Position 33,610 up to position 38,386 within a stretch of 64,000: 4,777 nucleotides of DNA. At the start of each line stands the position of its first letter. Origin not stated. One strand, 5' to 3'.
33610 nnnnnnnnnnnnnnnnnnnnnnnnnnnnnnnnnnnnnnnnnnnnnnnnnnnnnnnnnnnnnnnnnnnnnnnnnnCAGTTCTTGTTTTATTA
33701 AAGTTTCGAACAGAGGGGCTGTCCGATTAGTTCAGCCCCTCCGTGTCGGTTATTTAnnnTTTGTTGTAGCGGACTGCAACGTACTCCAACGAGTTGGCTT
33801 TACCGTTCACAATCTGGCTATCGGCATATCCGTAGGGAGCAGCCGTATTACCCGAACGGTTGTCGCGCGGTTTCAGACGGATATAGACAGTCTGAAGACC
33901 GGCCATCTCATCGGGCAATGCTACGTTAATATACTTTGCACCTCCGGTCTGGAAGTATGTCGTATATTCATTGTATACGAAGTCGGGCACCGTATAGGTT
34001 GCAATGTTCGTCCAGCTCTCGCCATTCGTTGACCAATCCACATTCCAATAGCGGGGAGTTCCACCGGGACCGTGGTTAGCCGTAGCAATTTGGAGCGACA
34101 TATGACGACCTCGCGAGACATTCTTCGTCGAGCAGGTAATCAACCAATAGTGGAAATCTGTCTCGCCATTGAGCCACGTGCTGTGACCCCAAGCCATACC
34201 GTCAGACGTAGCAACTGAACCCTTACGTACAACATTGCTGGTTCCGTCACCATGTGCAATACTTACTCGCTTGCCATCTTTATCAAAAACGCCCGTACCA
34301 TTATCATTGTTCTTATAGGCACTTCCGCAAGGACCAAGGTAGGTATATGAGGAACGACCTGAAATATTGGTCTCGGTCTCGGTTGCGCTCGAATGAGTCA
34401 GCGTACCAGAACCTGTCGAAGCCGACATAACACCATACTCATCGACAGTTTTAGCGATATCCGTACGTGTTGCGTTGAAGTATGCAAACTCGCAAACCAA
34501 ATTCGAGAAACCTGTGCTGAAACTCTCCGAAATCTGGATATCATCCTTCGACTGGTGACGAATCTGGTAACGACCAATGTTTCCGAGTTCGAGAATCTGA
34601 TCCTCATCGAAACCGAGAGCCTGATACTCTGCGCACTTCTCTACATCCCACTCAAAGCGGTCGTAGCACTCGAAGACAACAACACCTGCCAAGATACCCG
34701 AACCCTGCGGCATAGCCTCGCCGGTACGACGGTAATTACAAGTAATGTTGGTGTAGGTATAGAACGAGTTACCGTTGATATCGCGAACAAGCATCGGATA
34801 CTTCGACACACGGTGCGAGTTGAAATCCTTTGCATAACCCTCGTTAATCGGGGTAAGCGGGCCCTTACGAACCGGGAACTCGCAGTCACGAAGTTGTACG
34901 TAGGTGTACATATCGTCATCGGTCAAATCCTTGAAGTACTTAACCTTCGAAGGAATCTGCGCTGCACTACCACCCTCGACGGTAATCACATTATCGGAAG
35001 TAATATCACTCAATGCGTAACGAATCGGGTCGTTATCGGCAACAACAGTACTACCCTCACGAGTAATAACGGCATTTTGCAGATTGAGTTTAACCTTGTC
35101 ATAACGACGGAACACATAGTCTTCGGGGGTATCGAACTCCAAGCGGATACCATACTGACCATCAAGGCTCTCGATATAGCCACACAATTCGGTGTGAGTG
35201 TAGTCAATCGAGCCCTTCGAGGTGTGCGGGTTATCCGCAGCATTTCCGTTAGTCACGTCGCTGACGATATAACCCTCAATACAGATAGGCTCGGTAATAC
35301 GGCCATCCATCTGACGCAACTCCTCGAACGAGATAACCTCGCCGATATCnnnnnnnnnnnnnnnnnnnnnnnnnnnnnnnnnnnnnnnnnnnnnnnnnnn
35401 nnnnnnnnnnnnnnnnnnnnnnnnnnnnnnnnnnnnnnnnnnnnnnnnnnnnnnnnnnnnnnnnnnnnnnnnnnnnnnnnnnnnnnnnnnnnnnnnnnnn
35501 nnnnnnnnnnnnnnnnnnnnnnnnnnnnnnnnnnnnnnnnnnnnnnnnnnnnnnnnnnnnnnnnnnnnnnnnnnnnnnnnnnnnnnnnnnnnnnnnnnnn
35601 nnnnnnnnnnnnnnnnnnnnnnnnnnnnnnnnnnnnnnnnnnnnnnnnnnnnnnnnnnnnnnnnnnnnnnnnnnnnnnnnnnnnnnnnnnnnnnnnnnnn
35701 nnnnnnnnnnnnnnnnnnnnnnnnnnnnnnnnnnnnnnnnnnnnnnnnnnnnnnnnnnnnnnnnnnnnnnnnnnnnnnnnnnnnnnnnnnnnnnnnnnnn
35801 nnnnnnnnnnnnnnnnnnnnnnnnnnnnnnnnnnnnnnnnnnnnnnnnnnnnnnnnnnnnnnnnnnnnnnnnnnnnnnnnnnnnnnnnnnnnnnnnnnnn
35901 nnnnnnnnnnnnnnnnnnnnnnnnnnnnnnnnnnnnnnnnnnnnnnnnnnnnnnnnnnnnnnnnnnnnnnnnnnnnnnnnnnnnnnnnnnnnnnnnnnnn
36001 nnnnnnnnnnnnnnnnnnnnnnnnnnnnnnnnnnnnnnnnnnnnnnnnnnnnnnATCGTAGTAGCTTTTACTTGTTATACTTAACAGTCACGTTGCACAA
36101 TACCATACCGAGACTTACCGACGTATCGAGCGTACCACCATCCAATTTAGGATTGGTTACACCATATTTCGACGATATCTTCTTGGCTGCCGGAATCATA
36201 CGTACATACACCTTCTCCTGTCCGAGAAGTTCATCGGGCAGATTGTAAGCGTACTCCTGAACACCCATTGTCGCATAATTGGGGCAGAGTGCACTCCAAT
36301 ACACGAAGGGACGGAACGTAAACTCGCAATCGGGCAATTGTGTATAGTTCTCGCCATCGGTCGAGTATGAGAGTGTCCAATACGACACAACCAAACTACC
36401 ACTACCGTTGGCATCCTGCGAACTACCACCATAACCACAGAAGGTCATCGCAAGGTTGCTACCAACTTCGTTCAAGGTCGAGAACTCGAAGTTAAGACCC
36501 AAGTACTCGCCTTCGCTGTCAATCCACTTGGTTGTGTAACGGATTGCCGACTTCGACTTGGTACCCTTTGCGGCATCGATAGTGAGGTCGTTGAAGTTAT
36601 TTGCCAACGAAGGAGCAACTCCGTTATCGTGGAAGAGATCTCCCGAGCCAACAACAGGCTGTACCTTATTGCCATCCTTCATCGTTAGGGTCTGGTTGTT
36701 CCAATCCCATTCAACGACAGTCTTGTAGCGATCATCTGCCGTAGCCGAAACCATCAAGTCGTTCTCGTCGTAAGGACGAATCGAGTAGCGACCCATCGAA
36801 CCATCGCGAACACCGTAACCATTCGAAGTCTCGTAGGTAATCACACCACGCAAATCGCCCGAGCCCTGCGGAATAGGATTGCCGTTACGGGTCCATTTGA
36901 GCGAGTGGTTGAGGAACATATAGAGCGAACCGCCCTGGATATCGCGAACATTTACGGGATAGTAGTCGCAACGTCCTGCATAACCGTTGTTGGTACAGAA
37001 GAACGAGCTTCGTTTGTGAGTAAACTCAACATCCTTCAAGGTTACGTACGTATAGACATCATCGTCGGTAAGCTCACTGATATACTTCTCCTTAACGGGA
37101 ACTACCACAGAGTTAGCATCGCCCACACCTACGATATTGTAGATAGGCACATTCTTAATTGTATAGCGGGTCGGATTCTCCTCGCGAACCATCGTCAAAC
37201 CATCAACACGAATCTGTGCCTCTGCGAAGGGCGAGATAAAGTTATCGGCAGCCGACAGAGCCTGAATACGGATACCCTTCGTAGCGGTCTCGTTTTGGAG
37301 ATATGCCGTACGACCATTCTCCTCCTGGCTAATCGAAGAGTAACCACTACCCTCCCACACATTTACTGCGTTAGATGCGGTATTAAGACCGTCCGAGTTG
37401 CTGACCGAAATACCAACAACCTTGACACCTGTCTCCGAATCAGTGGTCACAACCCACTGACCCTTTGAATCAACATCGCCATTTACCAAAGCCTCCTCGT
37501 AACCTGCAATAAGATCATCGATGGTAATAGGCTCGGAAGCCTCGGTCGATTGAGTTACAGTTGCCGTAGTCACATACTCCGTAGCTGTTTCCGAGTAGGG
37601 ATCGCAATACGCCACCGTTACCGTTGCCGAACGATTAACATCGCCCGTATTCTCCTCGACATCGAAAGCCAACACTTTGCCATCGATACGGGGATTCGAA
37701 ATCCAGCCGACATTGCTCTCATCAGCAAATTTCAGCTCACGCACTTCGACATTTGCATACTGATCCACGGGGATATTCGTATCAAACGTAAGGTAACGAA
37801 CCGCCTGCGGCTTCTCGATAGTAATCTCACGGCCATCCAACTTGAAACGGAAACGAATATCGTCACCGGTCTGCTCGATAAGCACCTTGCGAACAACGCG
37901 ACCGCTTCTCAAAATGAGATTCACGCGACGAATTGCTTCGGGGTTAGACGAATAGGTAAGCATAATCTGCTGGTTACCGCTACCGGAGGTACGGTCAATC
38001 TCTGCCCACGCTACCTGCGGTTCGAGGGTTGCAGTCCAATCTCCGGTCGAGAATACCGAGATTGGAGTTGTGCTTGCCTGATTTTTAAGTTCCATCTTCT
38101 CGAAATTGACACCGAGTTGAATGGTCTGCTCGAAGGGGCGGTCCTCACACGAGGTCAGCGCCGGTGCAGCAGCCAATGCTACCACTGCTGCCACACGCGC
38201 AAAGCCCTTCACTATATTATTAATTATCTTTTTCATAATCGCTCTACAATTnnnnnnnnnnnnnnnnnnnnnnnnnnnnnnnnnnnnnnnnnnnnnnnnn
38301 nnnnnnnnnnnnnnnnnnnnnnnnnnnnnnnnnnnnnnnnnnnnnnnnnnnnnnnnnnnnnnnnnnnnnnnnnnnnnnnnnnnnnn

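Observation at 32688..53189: SusC/SusD locus with phosphoesterases instead of glycosidases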

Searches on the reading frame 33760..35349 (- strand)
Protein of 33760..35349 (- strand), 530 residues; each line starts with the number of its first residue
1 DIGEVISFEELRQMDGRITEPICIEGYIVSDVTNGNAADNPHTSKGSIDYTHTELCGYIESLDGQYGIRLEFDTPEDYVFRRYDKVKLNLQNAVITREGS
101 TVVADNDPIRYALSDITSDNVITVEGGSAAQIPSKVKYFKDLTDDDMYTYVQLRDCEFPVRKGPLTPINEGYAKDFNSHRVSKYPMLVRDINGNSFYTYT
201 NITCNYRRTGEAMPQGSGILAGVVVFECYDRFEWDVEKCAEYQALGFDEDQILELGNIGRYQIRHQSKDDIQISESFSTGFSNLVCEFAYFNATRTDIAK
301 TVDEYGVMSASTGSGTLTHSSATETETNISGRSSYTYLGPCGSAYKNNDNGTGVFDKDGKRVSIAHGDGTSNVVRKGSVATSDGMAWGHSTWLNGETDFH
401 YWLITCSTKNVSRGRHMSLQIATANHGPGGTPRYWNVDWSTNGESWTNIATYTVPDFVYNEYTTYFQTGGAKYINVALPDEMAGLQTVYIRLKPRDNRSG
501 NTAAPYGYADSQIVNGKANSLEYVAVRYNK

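Call 64: predict_structure(alignment_id=A4)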
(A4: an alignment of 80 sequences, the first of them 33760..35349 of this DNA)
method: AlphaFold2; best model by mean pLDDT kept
length: 530 residues; sequences in the alignment: 80
mean_pLDDT: 94.2   pTM: 0.93
mean pLDDT of the five models: 94.2, 93.4, 93.3, 92.7, 92.6
residues with pLDDT >= 90: 463; 70-90: 58; 50-70: 9; < 50: 0
segments of 3 or more residues with pLDDT < 50: none
pLDDT, mean of each block of 10 residues (from residue 1): 90 97 98 96 92 97 98 97 98 97 94 98 97 97 98 98 95 92 97 97 95 97 97 93 93 93 98 97 98 95 94 97 83 93 86 95 72 79 95 95 98 97 91 98 98 89 86 98 98 96 81 95 98
secondary structure, 60 per line:
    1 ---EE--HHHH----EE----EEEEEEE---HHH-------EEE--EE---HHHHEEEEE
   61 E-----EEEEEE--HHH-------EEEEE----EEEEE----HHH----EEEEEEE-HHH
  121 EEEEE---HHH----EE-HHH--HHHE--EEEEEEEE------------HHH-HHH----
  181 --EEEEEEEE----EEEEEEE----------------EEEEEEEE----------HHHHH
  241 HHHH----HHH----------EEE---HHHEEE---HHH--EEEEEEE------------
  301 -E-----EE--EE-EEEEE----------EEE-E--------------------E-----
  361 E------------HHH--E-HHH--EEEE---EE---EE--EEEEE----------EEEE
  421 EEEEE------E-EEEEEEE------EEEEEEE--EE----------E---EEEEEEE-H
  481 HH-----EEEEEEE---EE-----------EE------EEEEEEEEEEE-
elements in order: H8-11 E22-28 E42-44 H52-55 E56-61 E67-72 E85-89 E94-98 E110-116 E121-125 E150-157 E183-190 E195-201 E218-225 H236-244 E262-264 E271-273 E282-288 E315-319 E330-332 E386-389 E402-406 E417-425 E434-440 E447-453 E472-478 E488-494 E519-529

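Call 66: fold_search(model_id=the predicted structure, library=pdb)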
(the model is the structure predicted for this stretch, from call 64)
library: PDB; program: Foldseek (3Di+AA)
matches with E <= 10: 1600; with E <= 0.001: 20
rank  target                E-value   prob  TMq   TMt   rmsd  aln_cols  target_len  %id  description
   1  4moa                  4.5e-05  1.00  0.18  0.16   5.7       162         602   13  Crystal structure of CRY4BA-R203Q TOXIN (released 2014-12-10)
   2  2e26_A                7.8e-05  1.00  0.15  0.12   8.4       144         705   11  Crystal structure of two repeat fragment of reelin (released 2007-05-22)
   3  4itc                  1.5e-04  1.00  0.17  0.44   5.9       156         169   14  Crystal Structure Analysis of the K1 Cleaved Adhesin domain of Lys-gingipain (Kgp) from Porphyromonas gingivalis W83 (released 2013-09-25)
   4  3m1h_A                2.4e-04  1.00  0.17  0.42   6.5       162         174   12  Crystal Structure Analysis of the K3 Cleaved Adhesin Domain of Lys-gingipain (Kgp) from Porphyromonas gingivalis w83 (released 2011-03-23)
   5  1gui_A                2.7e-04  1.00  0.18  0.54   4.1       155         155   15  CBM4 structure and function (released 2002-09-26)
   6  3a7q_A                2.8e-04  1.00  0.15  0.12   5.8       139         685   13  Structural basis for specific recognition of reelin by its receptors (released 2010-03-23)
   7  4gwm_A                3.3e-04  1.00  0.17  0.16   5.6       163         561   13  Crystal structure of human promeprin beta (released 2012-09-19)
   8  3k4z_A                4.6e-04  0.99  0.14  0.25  11.8       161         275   10  Crystal Structure of the Cellulosomal CBM4 from Clostridium thermocellum Cellulase CbhA (released 2010-07-28)
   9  3m1h_D                4.9e-04  1.00  0.17  0.43   6.1       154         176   12  Crystal Structure Analysis of the K3 Cleaved Adhesin Domain of Lys-gingipain (Kgp) from Porphyromonas gingivalis w83 (released 2011-03-23)
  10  9vqm_A                4.9e-04  0.93  0.18  0.13  18.1       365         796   10  Cryo-EM structure of Elapor1WT in tetrameric form (released 2025-07-23)
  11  9jsh_F                4.9e-04  0.57  0.18  0.19  19.0       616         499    9  Clostridium perfringens iota toxin pore Ib in prepore III state (released 2025-05-14)
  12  4w8j                  5.2e-04  1.00  0.14  0.08   5.0       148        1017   11  Structure of the full-length insecticidal protein Cry1Ac reveals intriguing details of toxin packaging into in vivo form (released 2014-09-17)
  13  9gaw_L                5.5e-04  1.00  0.15  0.39   5.2       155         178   11  High-resolution structure of the Anaphase-promoting complex/cyclosome (APC/C) bound to co-activator Cdh1 (released 2024-08-14)
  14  7lyu_B                5.5e-04  0.99  0.14  0.19  10.2       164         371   11  Reelin repeat 8 (released 2022-06-15)
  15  1jhj                  5.8e-04  1.00  0.16  0.44   5.1       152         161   12  Crystal structure of the APC10/Doc1 subunit of the human anaphase-promoting complex (released 2001-10-24)
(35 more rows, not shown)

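Call 76: search_solved_structures(query=A4, max_evalue=10)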
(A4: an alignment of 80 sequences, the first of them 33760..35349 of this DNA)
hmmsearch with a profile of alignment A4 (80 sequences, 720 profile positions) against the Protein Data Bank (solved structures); distinct sequences matched with E-value up to 10: 3.
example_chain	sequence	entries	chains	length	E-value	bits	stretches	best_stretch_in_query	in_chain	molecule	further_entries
8va4_A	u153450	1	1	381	0.0043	18.2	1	9-116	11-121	Glycoside hydrolase family 16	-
6m4l_A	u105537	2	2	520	1.4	9.9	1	502-555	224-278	Alpha-amylase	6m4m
6m4k_A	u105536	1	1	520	1.6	9.7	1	502-555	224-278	Alpha-amylase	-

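Call 86: search_protein_families(library=ncbifam, proteins=[window:33760-35349:-], max_evalue=10)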
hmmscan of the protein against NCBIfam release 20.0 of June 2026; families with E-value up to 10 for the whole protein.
window:33760-35349:- (530 aa): 1 family
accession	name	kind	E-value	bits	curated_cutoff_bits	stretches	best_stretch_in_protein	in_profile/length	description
NF047384.1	BspC_dom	domain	0.13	13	38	1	224-255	11-42/102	BspC domain-containing protein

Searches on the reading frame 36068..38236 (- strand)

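Call 3: search_protein_families(library=pfam, proteins=[window:36068-38236:-], max_evalue=0.01)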
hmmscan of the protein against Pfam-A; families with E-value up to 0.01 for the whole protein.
window:36068-38236:- (722 aa): 2 families
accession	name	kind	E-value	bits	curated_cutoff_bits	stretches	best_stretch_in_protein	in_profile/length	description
PF18942.5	DUF5689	-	1e-07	32.5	28.6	1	310-470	44-204/217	Family of unknown function (DUF5689)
PF13004.13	BACON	-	0.00021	21.6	25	1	172-229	5-60/61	Putative binding domain, N-terminal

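Call 4: search_protein_families(library=ncbifam, proteins=[window:36068-38236:-], max_evalue=0.01)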
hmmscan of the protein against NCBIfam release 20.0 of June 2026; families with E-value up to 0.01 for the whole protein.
window:36068-38236:- (722 aa): 0 families

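Call 72: search_protein_families(library=pfam, proteins=[window:36068-38236:-], max_evalue=1)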
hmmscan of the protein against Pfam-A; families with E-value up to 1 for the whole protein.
window:36068-38236:- (722 aa): 2 families
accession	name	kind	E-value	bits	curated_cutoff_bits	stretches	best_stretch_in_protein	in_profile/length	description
PF18942.5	DUF5689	-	1e-07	32.5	28.6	1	310-470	44-204/217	Family of unknown function (DUF5689)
PF13004.13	BACON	-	0.00021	21.6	25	2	172-229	5-60/61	Putative binding domain, N-terminal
